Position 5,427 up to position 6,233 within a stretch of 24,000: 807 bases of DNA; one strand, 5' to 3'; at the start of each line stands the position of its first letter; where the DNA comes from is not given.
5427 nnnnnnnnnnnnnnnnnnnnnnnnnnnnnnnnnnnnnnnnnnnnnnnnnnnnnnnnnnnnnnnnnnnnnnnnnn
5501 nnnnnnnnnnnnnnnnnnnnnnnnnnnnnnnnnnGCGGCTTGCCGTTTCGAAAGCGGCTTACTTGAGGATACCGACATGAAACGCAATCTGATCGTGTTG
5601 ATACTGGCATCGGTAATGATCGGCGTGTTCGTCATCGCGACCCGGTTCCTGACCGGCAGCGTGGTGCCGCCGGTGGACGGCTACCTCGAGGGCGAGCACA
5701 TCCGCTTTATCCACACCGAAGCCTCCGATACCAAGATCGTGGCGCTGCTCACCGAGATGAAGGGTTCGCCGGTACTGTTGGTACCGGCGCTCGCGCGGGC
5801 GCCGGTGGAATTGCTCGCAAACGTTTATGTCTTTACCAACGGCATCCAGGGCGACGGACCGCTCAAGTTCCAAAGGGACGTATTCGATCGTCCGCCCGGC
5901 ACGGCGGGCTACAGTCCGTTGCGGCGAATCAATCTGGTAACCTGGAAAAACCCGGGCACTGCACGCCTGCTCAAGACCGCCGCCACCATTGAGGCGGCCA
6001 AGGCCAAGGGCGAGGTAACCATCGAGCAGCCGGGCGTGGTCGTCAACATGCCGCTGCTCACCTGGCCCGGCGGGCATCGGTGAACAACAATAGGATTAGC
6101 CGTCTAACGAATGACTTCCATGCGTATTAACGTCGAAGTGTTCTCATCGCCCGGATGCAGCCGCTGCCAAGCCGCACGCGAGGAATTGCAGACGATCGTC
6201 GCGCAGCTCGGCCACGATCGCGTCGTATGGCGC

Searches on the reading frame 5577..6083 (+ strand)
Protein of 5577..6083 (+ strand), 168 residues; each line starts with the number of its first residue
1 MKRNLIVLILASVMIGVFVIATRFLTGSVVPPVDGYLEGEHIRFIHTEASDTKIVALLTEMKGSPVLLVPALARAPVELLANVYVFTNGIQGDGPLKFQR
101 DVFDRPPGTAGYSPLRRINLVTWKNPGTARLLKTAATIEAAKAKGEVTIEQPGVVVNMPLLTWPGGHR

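Call 4: search_protein_families(library=pfam, proteins=[window:5577-6083:+])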
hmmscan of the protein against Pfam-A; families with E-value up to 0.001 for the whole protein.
window:5577-6083:+ (168 aa): 1 family
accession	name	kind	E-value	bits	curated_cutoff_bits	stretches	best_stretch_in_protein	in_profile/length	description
PF24298.1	DUF7482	-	3.7e-25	89.6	27.5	2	38-145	155-257/257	Domain of unknown function (DUF7482)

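Call 12: search_protein_families(library=ncbifam, proteins=[window:5577-6083:+], max_evalue=0.00001)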
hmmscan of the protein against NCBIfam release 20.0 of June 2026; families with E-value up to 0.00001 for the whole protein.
window:5577-6083:+ (168 aa): 0 families

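Call 26: find_homologous_proteins(query=window:5577-6083:+, max_evalue=0.001)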
Query window:5577-6083:+ (168 aa): 2684 proteins with E <= 0.001 among 3698 candidates; the best 120 are listed.
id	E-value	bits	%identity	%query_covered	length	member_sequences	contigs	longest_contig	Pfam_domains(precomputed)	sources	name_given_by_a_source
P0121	1.6e-104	365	100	100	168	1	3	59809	PF24298.2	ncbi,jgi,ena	ncbi:MAG TPA: hypothetical protein VGA88_06925 [Burkholderiales bacterium]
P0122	1.8e-78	280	72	100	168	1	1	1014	PF24298.2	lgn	-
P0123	1.7e-77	277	73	100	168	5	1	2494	PF24298.2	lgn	-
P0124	8.7e-77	275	74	100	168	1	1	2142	PF24298.2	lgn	-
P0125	1.0e-75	271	73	100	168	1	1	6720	PF24298.2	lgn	-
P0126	1.2e-75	271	70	100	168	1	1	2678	PF24298.2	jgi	jgi:hypothetical protein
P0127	2.7e-75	270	73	100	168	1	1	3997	PF24298.2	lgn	-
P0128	3.7e-75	270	71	100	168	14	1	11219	PF24298.2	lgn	-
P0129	9.6e-75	268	72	100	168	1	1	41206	PF24298.2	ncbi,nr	ncbi:MAG: hypothetical protein HYU77_03010 [Betaproteobacteria bacterium]|nr:hypothetical protein [B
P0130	2.0e-74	267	71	100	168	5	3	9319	PF24298.2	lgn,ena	-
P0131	2.1e-74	267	72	100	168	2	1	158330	PF24298.2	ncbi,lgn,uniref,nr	ncbi:DUF7482 domain-containing protein [Aromatoleum toluclasticum]|uniref:DUF7482 domain-containing 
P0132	5.1e-74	266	70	100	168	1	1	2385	PF24298.2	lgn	-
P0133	1.2e-73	265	70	100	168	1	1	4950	PF24298.2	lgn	-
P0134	1.4e-73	264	70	100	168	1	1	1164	PF24298.2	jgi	jgi:hypothetical protein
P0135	5.7e-73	262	71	100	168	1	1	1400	PF24298.2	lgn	-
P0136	6.9e-73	262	69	100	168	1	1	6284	PF24298.2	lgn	-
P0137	7.1e-73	262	70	100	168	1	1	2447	PF24298.2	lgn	-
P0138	8.4e-73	262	70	100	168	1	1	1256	PF24298.2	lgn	-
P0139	9.7e-73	262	70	100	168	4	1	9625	PF24298.2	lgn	-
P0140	1.0e-72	262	70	100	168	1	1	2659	PF24298.2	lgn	-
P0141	2.1e-72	261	71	100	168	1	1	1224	PF24298.2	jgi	jgi:hypothetical protein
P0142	2.6e-72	260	68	100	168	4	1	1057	PF24298.2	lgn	-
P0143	3.5e-72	260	69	100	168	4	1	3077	PF24298.2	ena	-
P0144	3.6e-72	260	68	100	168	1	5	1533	PF24298.2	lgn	-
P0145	3.9e-72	260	68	100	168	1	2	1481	PF24298.2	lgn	-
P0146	6.4e-72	259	67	100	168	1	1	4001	PF24298.2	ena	-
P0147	9.5e-72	258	68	100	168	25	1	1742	PF24298.2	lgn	-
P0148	1.2e-71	258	71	100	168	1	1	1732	PF24298.2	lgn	-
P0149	1.9e-71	257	70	100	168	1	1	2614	PF24298.2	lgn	-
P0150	2.1e-71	257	71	100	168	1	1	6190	PF24298.2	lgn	-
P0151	2.4e-71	257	71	100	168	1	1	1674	PF24298.2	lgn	-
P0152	2.5e-71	257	69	100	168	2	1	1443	PF24298.2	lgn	-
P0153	3.3e-71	257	69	100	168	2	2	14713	PF24298.2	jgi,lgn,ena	-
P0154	4.2e-71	256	67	100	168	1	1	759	PF24298.2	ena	-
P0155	9.6e-71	255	69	100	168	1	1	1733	PF24298.2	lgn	-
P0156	1.9e-70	254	68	100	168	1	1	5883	PF24298.2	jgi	jgi:hypothetical protein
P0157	3.4e-70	253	69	100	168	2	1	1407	PF24298.2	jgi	jgi:hypothetical protein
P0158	4.2e-70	253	65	100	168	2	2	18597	PF24298.2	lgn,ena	-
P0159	4.9e-70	253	68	100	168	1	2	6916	PF24298.2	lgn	-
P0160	5.6e-70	253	68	100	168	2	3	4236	PF24298.2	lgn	-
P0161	1.3e-69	252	66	100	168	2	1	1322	PF24298.2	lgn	-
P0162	2.2e-69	251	68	100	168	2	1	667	PF24298.2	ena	-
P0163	2.3e-69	251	65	100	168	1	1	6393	PF24298.2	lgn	-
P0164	3.0e-69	250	68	100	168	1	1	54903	PF24298.2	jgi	jgi:hypothetical protein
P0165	4.2e-69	250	68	100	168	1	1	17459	PF24298.2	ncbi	-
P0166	6.7e-69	249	65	100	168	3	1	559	PF24298.2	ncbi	-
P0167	7.0e-69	249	67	100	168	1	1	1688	PF24298.2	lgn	-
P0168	7.0e-69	249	67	100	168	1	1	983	PF24298.2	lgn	-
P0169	8.3e-69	249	65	100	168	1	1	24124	PF24298.2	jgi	-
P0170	9.7e-69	249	67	100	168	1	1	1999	PF24298.2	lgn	-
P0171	1.0e-68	249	67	100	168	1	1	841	PF24298.2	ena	-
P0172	1.1e-68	249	65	100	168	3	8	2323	PF24298.2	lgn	-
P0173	1.4e-68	248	65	100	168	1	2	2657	PF24298.2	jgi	jgi:hypothetical protein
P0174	1.5e-68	248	66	99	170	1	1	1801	PF24298.2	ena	-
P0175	1.7e-68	248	65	100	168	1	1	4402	PF24298.2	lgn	-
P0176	2.0e-68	248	66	99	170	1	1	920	PF24298.2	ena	-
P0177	2.1e-68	248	67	100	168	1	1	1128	PF24298.2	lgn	-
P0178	2.1e-68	248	66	100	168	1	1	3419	PF24298.2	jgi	jgi:hypothetical protein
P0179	2.1e-68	248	66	100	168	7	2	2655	PF24298.2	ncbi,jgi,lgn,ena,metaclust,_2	metaclust:\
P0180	2.4e-68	247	67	100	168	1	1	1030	PF24298.2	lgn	-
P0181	2.5e-68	247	65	100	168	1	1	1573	PF24298.2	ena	-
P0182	4.1e-68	247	66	99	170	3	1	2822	PF24298.2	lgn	-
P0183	4.2e-68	247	66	100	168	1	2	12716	PF24298.2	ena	-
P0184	4.4e-68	247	65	100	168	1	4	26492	PF24298.2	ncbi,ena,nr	ncbi:MAG: hypothetical protein A3G81_15165 [Betaproteobacteria bacterium RIFCSPLOWO2_12_FULL_65_14]|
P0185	4.7e-68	246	66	100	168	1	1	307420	PF24298.2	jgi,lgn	-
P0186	4.8e-68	246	66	100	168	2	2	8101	PF24298.2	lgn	-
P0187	5.0e-68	246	66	100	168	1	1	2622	PF24298.2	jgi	jgi:hypothetical protein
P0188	6.0e-68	246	65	100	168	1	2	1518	PF24298.2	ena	-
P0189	6.3e-68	246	65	100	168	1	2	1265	PF24298.2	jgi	-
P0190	6.6e-68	246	67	100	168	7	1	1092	PF24298.2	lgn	-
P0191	7.5e-68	246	66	100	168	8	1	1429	PF24298.2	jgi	-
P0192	7.7e-68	246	66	99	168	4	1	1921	PF24298.2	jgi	-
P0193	7.9e-68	246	65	100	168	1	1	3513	PF24298.2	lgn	-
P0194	8.3e-68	246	65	100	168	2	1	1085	PF24298.2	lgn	-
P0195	9.3e-68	245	65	100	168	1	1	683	PF24298.2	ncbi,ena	-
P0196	1.1e-67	245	68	100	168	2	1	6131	PF24298.2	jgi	jgi:hypothetical protein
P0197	1.2e-67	245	64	100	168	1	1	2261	PF24298.2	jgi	jgi:hypothetical protein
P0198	1.3e-67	245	66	99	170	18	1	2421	PF24298.2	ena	-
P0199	1.4e-67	245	67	100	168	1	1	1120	PF24298.2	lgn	-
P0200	1.5e-67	245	65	100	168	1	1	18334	PF24298.2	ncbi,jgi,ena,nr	ncbi:MAG: hypothetical protein A3I01_04860 [Betaproteobacteria bacterium RIFCSPLOWO2_02_FULL_65_24]|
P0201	1.8e-67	245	65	100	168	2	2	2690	PF24298.2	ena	-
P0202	2.2e-67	244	66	100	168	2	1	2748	PF24298.2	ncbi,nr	ncbi:MAG: hypothetical protein HYU75_24585 [Betaproteobacteria bacterium]|nr:hypothetical protein [B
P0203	2.3e-67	244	64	100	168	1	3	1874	PF24298.2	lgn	-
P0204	2.4e-67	244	66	99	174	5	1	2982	PF24298.2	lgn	-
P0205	2.5e-67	244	65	100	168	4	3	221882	PF24298.2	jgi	jgi:hypothetical protein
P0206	2.6e-67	244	65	100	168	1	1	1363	PF24298.2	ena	-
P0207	2.7e-67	244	66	100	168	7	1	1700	PF24298.2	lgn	-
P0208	3.2e-67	244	65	100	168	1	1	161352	PF24298.2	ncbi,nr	ncbi:MAG: hypothetical protein EPO20_18025 [Betaproteobacteria bacterium]|nr:MAG: hypothetical prote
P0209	3.4e-67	244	66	100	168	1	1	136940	PF24298.2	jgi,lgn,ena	-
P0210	3.4e-67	244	64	100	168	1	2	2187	PF24298.2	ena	-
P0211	3.6e-67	244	65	100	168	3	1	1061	PF24298.2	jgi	jgi:hypothetical protein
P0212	4.2e-67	243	66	100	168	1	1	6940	PF24298.2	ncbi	ncbi:MAG: DUF7482 domain-containing protein [Betaproteobacteria bacterium]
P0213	4.4e-67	243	65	100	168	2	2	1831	PF24298.2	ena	-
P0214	4.6e-67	243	65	100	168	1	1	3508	PF24298.2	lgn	-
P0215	4.6e-67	243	64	100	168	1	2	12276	PF24298.2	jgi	jgi:hypothetical protein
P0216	5.4e-67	243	65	100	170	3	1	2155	PF24298.2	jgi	jgi:hypothetical protein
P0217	5.7e-67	243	66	100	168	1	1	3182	PF24298.2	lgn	-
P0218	8.1e-67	242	65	100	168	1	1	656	PF24298.2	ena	-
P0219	9.2e-67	242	64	99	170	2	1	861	PF24298.2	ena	-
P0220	1.1e-66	242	66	100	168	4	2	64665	PF24298.2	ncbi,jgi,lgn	-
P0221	1.1e-66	242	65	100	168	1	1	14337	PF24298.2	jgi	jgi:hypothetical protein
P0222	1.1e-66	242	65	100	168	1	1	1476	PF24298.2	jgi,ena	-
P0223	1.2e-66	242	65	100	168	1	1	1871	PF24298.2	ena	-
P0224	1.2e-66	242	66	100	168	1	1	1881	PF24298.2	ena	-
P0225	1.3e-66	242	65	100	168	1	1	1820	PF24298.2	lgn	-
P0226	1.4e-66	242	64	100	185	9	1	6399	PF24298.2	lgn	-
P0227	1.5e-66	242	65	100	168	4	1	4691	PF24298.2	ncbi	-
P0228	1.6e-66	241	65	100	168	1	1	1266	PF24298.2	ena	-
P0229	1.6e-66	241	65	100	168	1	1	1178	PF24298.2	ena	-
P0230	1.7e-66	241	64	100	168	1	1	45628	PF24298.2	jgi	jgi:hypothetical protein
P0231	1.8e-66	241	64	100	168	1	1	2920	PF24298.2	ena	-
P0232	1.8e-66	241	66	100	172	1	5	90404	PF24298.2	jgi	jgi:hypothetical protein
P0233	2.2e-66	241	64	100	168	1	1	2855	PF24298.2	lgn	-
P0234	2.8e-66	241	65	100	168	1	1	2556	PF24298.2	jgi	jgi:hypothetical protein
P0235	2.9e-66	241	64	100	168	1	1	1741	PF24298.2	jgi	-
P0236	3.1e-66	241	65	100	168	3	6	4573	PF24298.2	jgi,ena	-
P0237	3.2e-66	240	65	99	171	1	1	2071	PF24298.2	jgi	jgi:hypothetical protein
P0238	3.2e-66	240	64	100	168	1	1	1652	PF24298.2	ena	-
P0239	3.4e-66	240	64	100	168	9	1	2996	PF24298.2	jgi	jgi:hypothetical protein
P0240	3.4e-66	240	65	100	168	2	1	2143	PF24298.2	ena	-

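Call 34: find_related_loci(query=A1, collection=genome_contigs, flank=10000)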
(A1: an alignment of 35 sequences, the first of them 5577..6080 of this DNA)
Query A1 (168 aa) in genome_contigs; peptide patterns used: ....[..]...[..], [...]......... (x = any residue, [..] = any of these).
102 stretches matched a pattern; 58 encode a relative of the query (tblastn E <= 1e-3); 58 distinct loci.
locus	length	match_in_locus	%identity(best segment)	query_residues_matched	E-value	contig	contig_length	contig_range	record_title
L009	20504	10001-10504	72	1-168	1e-80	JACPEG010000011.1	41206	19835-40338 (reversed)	MAG: Betaproteobacteria bacterium isolate NC_groundwater_329_Ag_B-0.1um_65_19 GD18-4_B1_scaffold_186370, whole genome sh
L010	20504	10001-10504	72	1-168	1e-80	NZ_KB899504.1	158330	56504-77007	Aromatoleum toluclasticum ATCC 700605 strain MF63 F464DRAFT_scaffold00014.14, whole genome shotgun sequence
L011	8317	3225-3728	71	1-168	1e-79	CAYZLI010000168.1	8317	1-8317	MAG TPA_asm: uncultured Rhodocyclaceae bacterium isolate binchicken_co110_434 genome assembly, contig: NODE_18901_length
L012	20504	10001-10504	70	1-168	1e-78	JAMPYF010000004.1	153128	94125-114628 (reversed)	MAG: Sulfuritalea sp. isolate R2F_R2FSRR_metabat.66 R2F_C39, whole genome shotgun sequence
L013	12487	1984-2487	67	1-168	4e-74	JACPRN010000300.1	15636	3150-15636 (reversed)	MAG: Betaproteobacteria bacterium isolate NC_groundwater_680_Ag_B-0.1um_64_41 B2_S2_coassemblyk141_3861293, whole genome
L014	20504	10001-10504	65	1-168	2e-73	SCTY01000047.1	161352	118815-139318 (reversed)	MAG: Betaproteobacteria bacterium isolate FW602_bin.15 FW602_bin.15-93849, whole genome shotgun sequence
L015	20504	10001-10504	65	1-168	6e-73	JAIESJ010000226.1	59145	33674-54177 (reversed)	MAG: Burkholderiales bacterium isolate co.spades.METABAT.2.5kb_011 c_000000443443, whole genome shotgun sequence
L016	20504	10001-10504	64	1-168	5e-72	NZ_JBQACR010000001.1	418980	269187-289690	Pelomicrobium sp. G1 NODE_1_length_418980_cov_282.378231, whole genome shotgun sequence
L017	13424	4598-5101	64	1-168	9e-72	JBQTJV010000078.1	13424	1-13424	MAG: Betaproteobacteria bacterium isolate SAW11 c_000000461033, whole genome shotgun sequence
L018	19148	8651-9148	63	3-168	2e-70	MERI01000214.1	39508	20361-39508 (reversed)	MAG: Betaproteobacteria bacterium RIFCSPLOWO2_12_FULL_62_58 rifcsplowo2_12_scaffold_5404, whole genome shotgun sequence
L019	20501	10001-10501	63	3-168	8e-70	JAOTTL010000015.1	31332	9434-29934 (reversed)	MAG: Betaproteobacteria bacterium isolate 13_July_SF_Bin19 13_July_SF_Bin19_scaffold_390_c1, whole genome shotgun sequen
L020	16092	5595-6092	64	3-168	2e-69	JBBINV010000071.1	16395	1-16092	MAG: Betaproteobacteria bacterium isolate FAS170219_bin_264 NODE_1241_length_16395_cov_8.412301, whole genome shotgun se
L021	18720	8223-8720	64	3-168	2e-69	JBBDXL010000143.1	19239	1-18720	MAG: Burkholderiales bacterium isolate LejiaD_69_318 Lejia_D_4584_length_19239_cov_221, whole genome shotgun sequence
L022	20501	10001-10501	62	3-168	4e-69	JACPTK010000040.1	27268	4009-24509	MAG: Betaproteobacteria bacterium isolate NC_groundwater_730_Ag_S-0.65um_65_27 S37_SO-6_scaffold_302085, whole genome sh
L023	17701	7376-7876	62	3-168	1e-68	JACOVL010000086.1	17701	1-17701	MAG: Betaproteobacteria bacterium isolate NC_groundwater_99_Ag_S-0.1um_66_148 S_p1_S3_170907_scaffold_938703, whole geno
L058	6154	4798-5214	60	30-168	5e-54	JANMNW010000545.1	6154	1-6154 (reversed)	MAG: Chloroflexota bacterium isolate OTE_58_metabat_286 OTE_58_k141_2411774, whole genome shotgun sequence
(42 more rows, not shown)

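Call 37: predict_structure(alignment_id=A1)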
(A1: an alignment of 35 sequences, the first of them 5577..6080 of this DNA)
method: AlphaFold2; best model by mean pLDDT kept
length: 168 residues; sequences in the alignment: 35
mean_pLDDT: 87.3   pTM: 0.78
mean pLDDT of the five models: 87.3, 81.4, 73.7, 70.5, 69.2
residues with pLDDT >= 90: 84; 70-90: 71; 50-70: 12; < 50: 1
segments of 3 or more residues with pLDDT < 50: none
pLDDT, mean of each block of 10 residues (from residue 1): 91 87 68 87 85 79 76 89 95 89 91 93 97 97 98 89 69
secondary structure, 60 per line:
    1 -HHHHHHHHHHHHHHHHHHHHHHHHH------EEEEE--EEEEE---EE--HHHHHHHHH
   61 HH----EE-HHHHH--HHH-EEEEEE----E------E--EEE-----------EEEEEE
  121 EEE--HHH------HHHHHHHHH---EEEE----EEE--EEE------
elements in order: H2-26 E33-37 E40-44 H52-62 H70-74 E81-86 E101-103 E115-123 H135-143 E147-150 E155-157 E160-162

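Call 44: fold_search(model_id=the predicted structure, library=pdb)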
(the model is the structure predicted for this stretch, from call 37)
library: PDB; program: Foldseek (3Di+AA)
matches with E <= 10: 60; with E <= 0.001: 0
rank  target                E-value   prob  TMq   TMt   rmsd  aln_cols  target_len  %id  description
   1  6f89_A                3.1e-01  0.06  0.16  0.10  14.6       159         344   11  Structure of H234A/Y235A P.abyssi Sua5 (released 2018-04-25)
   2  9ofb_A                4.3e-01  0.10  0.18  0.07   9.2        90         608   19  CryoEM structure of Cad1 bound with cA4 and ATP, symmetry expanded dimer refined against a composite map (released 2025-08-20)
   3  9ofe_G                7.7e-01  0.08  0.13  0.05   8.2        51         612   20  CryoEM structure of Cad1 bound with cA4 and ATP, hexamer with two intact dimers (released 2025-08-20)
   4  9ofb_B                8.2e-01  0.08  0.19  0.07  10.8        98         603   20  CryoEM structure of Cad1 bound with cA4 and ATP, symmetry expanded dimer refined against a composite map (released 2025-08-20)
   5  9mmw_B                1.2e+00  0.06  0.17  0.06   9.3        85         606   18  CRISPR-associated deaminase Cad1 in cA4 bound in hexamer form refined against the consensus map (released 2025-11-12)
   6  9mmw_A                1.5e+00  0.08  0.12  0.04   8.8        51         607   20  CRISPR-associated deaminase Cad1 in cA4 bound in hexamer form refined against the consensus map (released 2025-11-12)
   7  9ofc_B                1.6e+00  0.08  0.15  0.05   8.7        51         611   22  CryoEM structure of Cad1 bound with cA4 and ATP, hexamer with three intact dimers (released 2025-08-20)
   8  6f87_A                1.6e+00  0.04  0.12  0.07  10.2        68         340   16  Crystal structure of P. abyssi Sua5 complexed with L-threonine and PPi (released 2018-04-25)
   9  9ofe_H                1.6e+00  0.04  0.15  0.06   9.8        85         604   19  CryoEM structure of Cad1 bound with cA4 and ATP, hexamer with two intact dimers (released 2025-08-20)
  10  9c6c_B                1.7e+00  0.04  0.14  0.06  12.7       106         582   12  cryoEM structure of CRISPR associated effector, CARF-Adenosine deaminase 1, Cad1, in apo form with ATP (symmetric site (released 2024-10-30)
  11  9ofc_G                1.9e+00  0.05  0.13  0.05   8.3        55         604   18  CryoEM structure of Cad1 bound with cA4 and ATP, hexamer with three intact dimers (released 2025-08-20)
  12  9ofc_A                2.0e+00  0.05  0.13  0.05   8.2        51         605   22  CryoEM structure of Cad1 bound with cA4 and ATP, hexamer with three intact dimers (released 2025-08-20)
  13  9of1_D                2.2e+00  0.04  0.13  0.05   8.3        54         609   20  CryoEM structure of Cad1 in Apo form, symmetry expanded dimer, refined against a composite map (released 2025-08-20)
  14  3qlw_A                2.2e+00  0.01  0.10  0.09  13.5        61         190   16  Candida albicans dihydrofolate reductase complexed with NADPH and 5-[3-(2,5-dimethoxyphenyl)prop-1-yn-1-yl]-6-ethylpyr (released 2011-07-20)
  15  8z3k_A                2.3e+00  0.03  0.15  0.05   8.0        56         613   18  The structure of type III CRISPR-associated deaminase in complex 2cA6-2ATP (released 2024-12-11)
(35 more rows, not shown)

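Call 50: search_dna_similar(query=window:5577-6080:+, collection=plasmids, mode=protein, max_evalue=0.00001, max_rows=20)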
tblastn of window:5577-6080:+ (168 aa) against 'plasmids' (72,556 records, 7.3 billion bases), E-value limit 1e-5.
Records with a match: 2; places in all: 2; records where one place covers at least 80% of the query: 2.
Best place of each record, by identity: <60% 2.
By first word of the organism name: Deinococcus 1; Indioceanicola 1.
By predicted mobility (MOB-suite, as given by PLSDB): mobilizable 1; conjugative 1.
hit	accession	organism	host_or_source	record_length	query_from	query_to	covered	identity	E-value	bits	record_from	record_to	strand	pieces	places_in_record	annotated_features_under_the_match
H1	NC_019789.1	Deinococcus peraridilitoris DSM 19664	-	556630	1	168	100%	52.2%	3e-52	185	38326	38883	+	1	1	hypothetical protein | heavy metal translocating P-type ATPase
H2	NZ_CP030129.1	Indioceanicola profundi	sediment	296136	30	168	83%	57.7%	1e-41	154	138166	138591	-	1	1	hypothetical protein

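Call 51: get_annotated_region(hit=H1, flank=9000)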
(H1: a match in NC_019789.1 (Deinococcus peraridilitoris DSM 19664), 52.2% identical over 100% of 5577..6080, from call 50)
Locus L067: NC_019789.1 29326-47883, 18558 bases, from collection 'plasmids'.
description: Deinococcus peraridilitoris DSM 19664 plasmid pDEIPE01, complete sequence
organism: Deinococcus peraridilitoris DSM 19664 (NCBI taxid 937777)
taxonomy: Bacteria; Deinococcota; Deinococci; Deinococcales; Deinococcaceae; Deinococcus; Deinococcus peraridilitoris; Deinococcus peraridilitoris DSM 19664
host: -; source: -; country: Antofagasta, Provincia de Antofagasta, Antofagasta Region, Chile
typing (MOB-suite, as given by PLSDB): mobilizable; relaxase MOBP,MOBP
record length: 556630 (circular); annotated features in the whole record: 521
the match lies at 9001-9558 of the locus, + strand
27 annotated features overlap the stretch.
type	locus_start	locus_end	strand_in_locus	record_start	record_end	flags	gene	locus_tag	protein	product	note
CDS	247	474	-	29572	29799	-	-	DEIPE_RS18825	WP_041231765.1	tyrosine-type recombinase/integrase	GO:0015074 - DNA integration [Evidence IEA]; GO:0006310 - DNA recombination [Evidence IEA]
CDS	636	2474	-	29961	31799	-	-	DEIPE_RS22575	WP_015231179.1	ATP-binding protein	-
CDS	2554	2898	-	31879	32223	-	-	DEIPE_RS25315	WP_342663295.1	transposase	GO:0006313 - DNA transposition [Evidence IEA]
CDS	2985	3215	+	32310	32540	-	-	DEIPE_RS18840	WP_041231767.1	recombinase family protein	GO:0006310 - DNA recombination [Evidence IEA]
CDS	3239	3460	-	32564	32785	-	-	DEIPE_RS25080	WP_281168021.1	IS3 family transposase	GO:0015074 - DNA integration [Evidence IEA]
CDS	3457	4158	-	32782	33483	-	-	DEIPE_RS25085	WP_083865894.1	IS3 family transposase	-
CDS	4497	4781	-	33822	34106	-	-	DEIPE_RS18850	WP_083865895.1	ATP-binding cassette domain-containing protein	-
CDS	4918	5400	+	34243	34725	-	-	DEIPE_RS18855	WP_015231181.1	heavy metal-responsive transcriptional regulator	-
CDS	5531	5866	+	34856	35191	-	-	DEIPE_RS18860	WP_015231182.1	four-helix bundle copper-binding protein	-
CDS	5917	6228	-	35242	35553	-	-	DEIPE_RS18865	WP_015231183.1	GNAT family N-acetyltransferase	-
CDS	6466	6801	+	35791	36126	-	-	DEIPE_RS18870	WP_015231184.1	heavy metal-associated domain-containing protein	-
CDS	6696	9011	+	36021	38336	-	-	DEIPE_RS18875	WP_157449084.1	heavy metal translocating P-type ATPase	-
CDS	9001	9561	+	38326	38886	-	-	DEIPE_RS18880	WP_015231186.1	hypothetical protein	-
CDS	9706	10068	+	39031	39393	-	-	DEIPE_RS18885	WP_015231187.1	nuclear transport factor 2 family protein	-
CDS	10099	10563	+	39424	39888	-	-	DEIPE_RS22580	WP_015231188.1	hypothetical protein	-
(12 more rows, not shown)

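Call 52: get_annotated_region(hit=H2, flank=9000)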
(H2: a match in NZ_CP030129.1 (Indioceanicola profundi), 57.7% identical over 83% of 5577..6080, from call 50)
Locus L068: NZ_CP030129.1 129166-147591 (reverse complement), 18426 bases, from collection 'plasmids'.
description: Indioceanicola profundi strain SCSIO 08040 plasmid unnamed3, complete sequence
organism: Indioceanicola profundi (NCBI taxid 2220096)
taxonomy: Bacteria; Pseudomonadota; Alphaproteobacteria; Rhodospirillales; Azospirillaceae; Indioceanicola; Indioceanicola profundi
host: -; source: sediment; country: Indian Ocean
typing (MOB-suite, as given by PLSDB): conjugative; relaxase MOBP; mating-pair formation MPF_T
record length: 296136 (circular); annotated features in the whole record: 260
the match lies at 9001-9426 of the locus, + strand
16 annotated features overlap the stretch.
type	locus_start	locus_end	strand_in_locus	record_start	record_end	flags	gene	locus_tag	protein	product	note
CDS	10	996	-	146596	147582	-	dmeF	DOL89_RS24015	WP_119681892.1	CDF family Co(II)/Ni(II) efflux transporter DmeF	GO:0006812 - monoatomic cation transport [Evidence IEA]; GO:0055085 - transmembrane transport [Evidence IEA]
CDS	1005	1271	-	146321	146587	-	-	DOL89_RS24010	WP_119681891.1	metal-sensing transcriptional repressor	GO:0006355 - regulation of DNA-templated transcription [Evidence IEA]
CDS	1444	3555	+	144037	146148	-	-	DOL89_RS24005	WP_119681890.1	ParB/RepB/Spo0J family partition protein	-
CDS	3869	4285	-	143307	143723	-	-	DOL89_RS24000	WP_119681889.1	helix-turn-helix domain-containing protein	-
CDS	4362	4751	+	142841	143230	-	-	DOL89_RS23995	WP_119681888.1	mercuric transporter MerT family protein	-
CDS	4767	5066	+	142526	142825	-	-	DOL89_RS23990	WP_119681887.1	hypothetical protein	-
CDS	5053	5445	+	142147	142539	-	merF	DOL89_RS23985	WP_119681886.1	mercury resistance system transport protein MerF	-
CDS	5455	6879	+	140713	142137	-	merA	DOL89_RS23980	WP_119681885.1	mercury(II) reductase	-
CDS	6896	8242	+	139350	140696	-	-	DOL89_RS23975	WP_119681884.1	NAD(P)/FAD-dependent oxidoreductase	-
CDS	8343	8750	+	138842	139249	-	-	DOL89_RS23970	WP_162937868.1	MerR family transcriptional regulator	GO:0006355 - regulation of DNA-templated transcription [Evidence IEA]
CDS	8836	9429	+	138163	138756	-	-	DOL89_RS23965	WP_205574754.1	hypothetical protein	-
CDS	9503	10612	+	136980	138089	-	-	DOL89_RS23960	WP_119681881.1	lysylphosphatidylglycerol synthase transmembrane domain-containing protein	-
CDS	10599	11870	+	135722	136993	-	-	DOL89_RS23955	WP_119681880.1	MFS transporter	GO:0055085 - transmembrane transport [Evidence IEA]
CDS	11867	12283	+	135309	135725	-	-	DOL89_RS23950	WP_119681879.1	gamma-glutamylcyclotransferase family protein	-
CDS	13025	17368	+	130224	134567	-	-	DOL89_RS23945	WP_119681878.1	strawberry notch family protein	-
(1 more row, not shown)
